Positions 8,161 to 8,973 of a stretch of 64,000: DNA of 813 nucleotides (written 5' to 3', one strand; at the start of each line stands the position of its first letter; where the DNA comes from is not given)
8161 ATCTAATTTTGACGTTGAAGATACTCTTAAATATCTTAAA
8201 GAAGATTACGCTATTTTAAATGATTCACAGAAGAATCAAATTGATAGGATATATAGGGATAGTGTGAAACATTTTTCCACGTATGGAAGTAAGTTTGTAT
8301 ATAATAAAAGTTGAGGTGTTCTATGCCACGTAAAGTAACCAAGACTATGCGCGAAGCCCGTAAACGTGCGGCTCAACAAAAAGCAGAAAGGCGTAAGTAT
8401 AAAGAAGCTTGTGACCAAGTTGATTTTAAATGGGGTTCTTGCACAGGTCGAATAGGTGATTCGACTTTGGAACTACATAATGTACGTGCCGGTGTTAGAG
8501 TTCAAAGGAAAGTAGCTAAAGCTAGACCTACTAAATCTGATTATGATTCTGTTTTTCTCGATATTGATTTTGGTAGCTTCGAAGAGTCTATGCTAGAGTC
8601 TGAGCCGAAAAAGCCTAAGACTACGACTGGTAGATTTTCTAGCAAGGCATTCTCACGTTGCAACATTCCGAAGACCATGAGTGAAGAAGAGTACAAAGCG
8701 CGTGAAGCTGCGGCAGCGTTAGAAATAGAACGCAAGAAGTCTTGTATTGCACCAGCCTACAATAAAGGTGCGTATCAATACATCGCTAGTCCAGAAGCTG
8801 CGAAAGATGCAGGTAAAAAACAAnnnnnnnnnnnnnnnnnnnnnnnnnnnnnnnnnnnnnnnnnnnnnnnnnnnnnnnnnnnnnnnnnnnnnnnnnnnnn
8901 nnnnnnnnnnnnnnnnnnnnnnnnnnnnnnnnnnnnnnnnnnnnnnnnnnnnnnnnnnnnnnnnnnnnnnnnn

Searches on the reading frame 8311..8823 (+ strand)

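Call 102: search_protein_families(library=phrogs, proteins=[window:8311-8823:+], max_evalue=0.001)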
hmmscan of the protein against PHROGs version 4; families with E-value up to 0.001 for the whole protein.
window:8311-8823:+ (171 aa): 1 family
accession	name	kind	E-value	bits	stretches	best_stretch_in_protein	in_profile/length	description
phrog_4593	-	unknown function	2e-15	58.1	1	122-169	45-92/92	-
